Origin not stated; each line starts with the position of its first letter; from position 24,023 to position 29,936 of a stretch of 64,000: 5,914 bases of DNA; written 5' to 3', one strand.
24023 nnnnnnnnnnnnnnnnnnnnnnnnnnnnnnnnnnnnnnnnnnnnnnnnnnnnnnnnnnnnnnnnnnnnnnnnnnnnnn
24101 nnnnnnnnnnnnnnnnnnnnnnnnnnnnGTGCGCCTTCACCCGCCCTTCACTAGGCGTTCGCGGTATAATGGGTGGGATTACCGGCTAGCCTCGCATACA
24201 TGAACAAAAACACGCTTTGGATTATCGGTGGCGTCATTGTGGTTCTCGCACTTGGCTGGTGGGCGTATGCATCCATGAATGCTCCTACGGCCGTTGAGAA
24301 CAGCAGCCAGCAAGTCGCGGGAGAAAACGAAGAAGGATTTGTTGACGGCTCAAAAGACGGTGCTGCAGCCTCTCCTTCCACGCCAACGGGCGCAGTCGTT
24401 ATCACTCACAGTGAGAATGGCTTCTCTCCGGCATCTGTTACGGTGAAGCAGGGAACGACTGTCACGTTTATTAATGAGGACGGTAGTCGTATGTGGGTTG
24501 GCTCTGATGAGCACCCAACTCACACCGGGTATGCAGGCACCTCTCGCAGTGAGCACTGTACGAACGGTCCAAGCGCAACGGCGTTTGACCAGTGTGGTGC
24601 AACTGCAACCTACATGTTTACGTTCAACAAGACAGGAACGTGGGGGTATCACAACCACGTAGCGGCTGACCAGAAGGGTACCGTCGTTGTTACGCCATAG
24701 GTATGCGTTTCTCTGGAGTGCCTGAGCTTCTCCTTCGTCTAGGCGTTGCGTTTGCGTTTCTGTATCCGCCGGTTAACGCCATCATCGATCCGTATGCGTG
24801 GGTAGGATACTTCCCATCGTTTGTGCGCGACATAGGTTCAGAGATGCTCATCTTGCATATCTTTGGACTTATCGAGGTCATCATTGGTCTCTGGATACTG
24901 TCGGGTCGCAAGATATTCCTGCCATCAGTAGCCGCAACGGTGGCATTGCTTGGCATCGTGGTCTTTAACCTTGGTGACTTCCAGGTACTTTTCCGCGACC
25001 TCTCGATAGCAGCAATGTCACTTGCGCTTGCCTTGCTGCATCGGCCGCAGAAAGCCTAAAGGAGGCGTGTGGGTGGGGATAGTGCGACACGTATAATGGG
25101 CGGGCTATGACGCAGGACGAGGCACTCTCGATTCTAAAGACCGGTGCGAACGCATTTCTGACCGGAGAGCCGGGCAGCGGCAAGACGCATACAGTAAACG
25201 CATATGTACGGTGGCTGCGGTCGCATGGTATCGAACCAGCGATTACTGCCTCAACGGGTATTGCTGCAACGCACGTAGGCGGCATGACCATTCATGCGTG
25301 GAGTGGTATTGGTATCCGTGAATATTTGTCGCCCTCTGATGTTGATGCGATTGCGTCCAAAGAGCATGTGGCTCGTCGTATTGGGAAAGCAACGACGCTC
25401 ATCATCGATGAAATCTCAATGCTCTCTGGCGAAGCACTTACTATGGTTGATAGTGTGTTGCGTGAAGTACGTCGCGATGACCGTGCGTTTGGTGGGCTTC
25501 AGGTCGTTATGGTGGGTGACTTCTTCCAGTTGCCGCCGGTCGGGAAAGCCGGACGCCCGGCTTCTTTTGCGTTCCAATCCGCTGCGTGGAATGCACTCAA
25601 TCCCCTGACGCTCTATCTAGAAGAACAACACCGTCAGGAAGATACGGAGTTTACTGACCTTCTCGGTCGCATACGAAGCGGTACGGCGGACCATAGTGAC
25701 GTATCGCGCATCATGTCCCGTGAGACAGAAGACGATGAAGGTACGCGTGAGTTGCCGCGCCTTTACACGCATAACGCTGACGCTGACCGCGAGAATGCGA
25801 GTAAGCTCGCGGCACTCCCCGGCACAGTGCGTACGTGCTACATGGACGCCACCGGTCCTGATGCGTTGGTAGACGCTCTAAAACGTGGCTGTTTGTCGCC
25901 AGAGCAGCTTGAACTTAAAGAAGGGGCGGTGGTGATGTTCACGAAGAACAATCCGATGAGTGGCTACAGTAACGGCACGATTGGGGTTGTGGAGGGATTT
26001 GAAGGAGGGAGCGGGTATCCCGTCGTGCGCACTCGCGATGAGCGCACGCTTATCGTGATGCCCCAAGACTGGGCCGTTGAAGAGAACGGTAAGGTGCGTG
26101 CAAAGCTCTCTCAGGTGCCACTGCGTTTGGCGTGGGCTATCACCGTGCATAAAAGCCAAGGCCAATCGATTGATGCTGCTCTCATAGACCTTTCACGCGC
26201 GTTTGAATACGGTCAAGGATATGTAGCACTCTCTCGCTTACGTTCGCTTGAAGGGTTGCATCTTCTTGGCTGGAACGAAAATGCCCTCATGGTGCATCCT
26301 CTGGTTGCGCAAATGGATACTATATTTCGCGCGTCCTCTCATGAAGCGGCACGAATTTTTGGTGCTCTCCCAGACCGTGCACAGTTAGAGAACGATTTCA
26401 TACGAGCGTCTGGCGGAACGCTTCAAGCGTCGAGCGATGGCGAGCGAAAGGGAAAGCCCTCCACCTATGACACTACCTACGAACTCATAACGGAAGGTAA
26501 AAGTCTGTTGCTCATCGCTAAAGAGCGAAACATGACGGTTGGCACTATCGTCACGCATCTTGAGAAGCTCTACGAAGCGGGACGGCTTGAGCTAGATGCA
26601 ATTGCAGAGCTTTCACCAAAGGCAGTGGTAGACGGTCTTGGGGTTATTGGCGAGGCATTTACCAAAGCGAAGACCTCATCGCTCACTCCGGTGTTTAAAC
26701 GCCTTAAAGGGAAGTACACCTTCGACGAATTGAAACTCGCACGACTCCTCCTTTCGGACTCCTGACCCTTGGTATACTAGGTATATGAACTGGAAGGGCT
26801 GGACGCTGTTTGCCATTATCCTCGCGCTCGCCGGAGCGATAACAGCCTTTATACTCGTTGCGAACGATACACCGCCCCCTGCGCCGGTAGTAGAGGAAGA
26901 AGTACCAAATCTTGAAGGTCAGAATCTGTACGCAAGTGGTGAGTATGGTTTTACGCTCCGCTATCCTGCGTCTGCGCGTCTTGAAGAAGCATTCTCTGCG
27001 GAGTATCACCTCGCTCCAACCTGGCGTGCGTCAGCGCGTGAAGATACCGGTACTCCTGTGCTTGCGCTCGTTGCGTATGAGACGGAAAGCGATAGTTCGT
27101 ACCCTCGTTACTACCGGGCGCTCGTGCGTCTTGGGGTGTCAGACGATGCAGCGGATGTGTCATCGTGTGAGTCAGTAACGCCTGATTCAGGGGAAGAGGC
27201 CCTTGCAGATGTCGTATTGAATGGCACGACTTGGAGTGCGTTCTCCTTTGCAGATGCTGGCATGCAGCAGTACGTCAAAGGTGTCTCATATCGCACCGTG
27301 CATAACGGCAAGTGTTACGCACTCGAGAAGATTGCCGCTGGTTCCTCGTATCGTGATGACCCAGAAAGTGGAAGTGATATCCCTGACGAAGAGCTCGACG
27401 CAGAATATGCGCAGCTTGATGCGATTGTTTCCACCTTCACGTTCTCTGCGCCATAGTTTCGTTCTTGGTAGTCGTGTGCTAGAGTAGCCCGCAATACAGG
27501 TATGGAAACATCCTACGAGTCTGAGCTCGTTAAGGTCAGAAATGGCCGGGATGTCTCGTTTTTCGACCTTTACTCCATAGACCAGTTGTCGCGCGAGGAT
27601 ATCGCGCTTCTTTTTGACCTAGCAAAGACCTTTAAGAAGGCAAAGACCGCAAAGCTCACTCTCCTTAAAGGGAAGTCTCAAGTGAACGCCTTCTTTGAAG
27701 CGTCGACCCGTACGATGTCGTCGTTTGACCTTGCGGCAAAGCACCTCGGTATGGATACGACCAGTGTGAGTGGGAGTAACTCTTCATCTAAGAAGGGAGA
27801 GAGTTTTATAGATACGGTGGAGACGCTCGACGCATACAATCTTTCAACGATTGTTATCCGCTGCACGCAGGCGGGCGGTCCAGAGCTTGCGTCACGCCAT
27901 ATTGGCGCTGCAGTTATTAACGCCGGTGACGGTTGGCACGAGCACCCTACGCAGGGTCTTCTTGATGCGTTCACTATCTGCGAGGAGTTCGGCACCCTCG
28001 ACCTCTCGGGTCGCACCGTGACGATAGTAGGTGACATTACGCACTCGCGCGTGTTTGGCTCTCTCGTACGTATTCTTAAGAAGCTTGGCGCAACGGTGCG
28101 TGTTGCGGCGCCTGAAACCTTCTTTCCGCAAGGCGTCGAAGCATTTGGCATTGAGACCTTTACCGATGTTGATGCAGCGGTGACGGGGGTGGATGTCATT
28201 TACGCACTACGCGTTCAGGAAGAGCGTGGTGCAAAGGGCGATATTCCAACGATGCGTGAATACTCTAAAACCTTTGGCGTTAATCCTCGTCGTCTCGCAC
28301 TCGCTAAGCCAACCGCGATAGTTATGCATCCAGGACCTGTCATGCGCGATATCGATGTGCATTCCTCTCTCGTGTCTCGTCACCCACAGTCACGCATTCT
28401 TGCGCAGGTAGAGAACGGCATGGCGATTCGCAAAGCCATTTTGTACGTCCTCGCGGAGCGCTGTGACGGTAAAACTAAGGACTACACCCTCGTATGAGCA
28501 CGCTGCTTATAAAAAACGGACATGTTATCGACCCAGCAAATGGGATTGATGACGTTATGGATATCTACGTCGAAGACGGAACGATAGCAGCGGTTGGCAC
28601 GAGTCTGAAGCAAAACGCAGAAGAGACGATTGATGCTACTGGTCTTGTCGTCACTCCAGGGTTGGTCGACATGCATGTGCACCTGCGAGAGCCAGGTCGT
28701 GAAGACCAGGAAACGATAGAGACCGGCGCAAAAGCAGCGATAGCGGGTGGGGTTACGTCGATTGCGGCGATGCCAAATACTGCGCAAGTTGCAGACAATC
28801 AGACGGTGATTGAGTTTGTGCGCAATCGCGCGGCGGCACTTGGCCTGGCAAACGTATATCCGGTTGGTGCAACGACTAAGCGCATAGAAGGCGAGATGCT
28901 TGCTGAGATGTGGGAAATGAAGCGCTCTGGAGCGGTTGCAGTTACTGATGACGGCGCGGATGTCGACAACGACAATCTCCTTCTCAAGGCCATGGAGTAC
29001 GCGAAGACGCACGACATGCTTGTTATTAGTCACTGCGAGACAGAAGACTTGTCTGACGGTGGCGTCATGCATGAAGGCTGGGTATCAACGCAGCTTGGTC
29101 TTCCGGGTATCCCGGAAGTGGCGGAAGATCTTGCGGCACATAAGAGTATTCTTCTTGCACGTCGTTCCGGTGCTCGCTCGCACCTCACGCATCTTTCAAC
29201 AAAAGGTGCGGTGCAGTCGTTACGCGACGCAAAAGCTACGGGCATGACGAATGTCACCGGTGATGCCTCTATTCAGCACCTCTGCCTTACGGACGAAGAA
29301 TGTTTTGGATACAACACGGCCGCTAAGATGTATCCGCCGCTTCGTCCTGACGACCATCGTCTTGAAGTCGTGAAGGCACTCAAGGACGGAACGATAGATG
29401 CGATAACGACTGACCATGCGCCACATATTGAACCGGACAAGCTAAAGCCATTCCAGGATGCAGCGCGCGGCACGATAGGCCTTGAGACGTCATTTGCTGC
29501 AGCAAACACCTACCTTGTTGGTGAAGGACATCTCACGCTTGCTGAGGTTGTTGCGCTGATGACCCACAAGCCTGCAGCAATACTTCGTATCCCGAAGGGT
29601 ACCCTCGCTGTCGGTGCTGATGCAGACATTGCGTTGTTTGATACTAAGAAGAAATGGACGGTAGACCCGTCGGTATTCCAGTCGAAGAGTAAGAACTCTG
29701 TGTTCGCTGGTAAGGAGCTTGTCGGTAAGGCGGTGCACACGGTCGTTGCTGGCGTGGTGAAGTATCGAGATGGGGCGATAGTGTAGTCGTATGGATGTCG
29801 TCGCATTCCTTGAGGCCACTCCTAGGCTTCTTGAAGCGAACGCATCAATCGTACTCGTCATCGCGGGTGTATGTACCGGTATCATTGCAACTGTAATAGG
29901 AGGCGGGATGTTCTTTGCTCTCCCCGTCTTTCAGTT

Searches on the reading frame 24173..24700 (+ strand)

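Call 50: search_protein_families(library=pfam, proteins=[window:24173-24700:+], max_evalue=1)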
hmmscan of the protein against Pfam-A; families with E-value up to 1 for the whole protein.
window:24173-24700:+ (175 aa): 3 families
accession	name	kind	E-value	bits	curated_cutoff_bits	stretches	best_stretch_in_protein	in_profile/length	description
PF13473.12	Cupredoxin_1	-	6.6e-05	23.3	27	1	70-106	18-56/104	Cupredoxin-like domain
PF00127.26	Copper-bind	-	0.0018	19.1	21.2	1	83-173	13-98/99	Copper binding proteins, plastocyanin/azurin family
PF07732.21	Cu-oxidase_3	-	0.19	12.3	21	1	140-169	76-106/119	Multicopper oxidase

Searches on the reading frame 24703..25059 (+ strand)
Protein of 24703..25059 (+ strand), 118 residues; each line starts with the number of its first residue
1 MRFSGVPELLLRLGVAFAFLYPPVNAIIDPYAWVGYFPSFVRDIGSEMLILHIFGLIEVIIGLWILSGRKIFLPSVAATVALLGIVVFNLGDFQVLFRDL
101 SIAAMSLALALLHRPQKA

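Call 50: search_protein_families(library=pfam, proteins=[window:24703-25059:+], max_evalue=1)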
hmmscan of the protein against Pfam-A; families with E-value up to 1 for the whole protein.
window:24703-25059:+ (118 aa): 2 families
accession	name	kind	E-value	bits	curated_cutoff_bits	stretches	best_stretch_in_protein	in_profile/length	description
PF07681.17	DoxX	-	0.00052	21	23.6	1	9-88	3-82/85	DoxX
PF13781.11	DoxX_3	-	0.049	14.6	25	1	49-86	36-73/102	DoxX-like family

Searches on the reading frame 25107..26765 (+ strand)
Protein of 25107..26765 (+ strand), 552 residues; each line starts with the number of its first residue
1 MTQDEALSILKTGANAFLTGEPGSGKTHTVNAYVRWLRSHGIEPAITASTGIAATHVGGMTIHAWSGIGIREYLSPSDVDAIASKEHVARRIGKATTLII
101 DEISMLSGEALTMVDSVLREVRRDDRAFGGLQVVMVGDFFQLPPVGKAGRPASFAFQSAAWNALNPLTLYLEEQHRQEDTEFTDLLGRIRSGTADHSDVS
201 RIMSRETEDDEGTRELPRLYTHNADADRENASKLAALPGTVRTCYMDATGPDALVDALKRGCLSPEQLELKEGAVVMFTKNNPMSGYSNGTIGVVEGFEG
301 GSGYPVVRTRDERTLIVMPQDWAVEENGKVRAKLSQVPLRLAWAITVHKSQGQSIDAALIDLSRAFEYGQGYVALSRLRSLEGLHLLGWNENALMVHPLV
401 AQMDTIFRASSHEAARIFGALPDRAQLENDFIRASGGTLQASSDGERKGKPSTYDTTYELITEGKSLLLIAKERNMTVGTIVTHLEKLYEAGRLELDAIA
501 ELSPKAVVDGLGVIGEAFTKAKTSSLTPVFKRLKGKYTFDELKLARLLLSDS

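Call 90: search_protein_families(library=pfam, proteins=[window:25107-26765:+], max_evalue=0.00001)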
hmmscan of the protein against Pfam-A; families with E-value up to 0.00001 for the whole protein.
window:25107-26765:+ (552 aa): 5 families
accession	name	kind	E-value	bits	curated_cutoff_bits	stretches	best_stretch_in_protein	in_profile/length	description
PF05970.20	PIF1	-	2.3e-35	122.6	25.9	1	10-197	19-220/223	PIF1-like helicase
PF13604.12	AAA_30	-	1.5e-15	57.9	27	1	3-195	6-174/191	AAA domain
PF14493.12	HTH_40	-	3.2e-15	56.6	27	1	453-546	1-89/89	Helix-turn-helix domain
PF13245.12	AAA_19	-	3.1e-14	53.7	25.1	1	3-147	1-134/134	AAA domain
PF13401.12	AAA_22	-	2.5e-07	31.5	27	1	14-137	6-122/130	AAA domain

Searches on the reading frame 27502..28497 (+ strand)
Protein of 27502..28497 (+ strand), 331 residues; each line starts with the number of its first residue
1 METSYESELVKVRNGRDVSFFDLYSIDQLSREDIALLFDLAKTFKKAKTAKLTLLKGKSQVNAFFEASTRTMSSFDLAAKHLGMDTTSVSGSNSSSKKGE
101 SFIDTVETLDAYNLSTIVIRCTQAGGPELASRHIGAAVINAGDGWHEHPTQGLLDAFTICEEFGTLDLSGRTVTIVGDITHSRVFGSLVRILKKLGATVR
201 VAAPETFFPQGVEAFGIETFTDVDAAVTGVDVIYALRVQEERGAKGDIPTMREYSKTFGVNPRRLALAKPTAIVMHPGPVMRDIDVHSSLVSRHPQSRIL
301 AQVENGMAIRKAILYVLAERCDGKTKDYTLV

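Call 90: search_protein_families(library=pfam, proteins=[window:27502-28497:+], max_evalue=0.00001)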
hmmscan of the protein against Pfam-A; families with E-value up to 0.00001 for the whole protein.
window:27502-28497:+ (331 aa): 2 families
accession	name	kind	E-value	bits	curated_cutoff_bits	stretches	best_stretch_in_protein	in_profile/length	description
PF02729.26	OTCace_N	-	1.1e-37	129.8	29.9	1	22-161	2-148/148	Aspartate/ornithine carbamoyltransferase, carbamoyl-P binding domain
PF00185.30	OTCace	-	1e-26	94.3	29.4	1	170-316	2-156/157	Aspartate/ornithine carbamoyltransferase, Asp/Orn binding domain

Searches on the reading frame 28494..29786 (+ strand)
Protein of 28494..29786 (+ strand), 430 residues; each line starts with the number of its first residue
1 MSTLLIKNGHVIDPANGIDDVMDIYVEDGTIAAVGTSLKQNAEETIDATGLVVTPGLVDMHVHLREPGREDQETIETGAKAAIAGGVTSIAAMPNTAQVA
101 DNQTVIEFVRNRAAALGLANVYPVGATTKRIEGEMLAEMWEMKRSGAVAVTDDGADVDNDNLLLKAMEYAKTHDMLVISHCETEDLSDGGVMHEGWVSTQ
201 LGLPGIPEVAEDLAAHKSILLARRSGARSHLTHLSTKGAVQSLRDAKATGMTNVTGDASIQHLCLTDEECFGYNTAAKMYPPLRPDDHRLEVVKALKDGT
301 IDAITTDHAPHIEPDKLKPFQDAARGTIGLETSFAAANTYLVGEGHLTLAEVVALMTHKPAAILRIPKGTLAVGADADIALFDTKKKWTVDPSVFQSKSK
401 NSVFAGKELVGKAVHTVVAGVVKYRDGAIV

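Call 90: search_protein_families(library=pfam, proteins=[window:28494-29786:+], max_evalue=0.00001)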
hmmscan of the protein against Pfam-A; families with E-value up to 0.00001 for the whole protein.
window:28494-29786:+ (430 aa): 3 families
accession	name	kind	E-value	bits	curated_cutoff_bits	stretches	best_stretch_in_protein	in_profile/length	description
PF01979.26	Amidohydro_1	-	4.1e-33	115.5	25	1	52-403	1-335/345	Amidohydrolase family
PF07969.17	Amidohydro_3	-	1.3e-18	68.2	29.7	2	244-422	317-470/472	Amidohydrolase family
PF12890.13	DHOase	-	4.8e-11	43.4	21.2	1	52-237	3-140/142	Dihydro-orotase-like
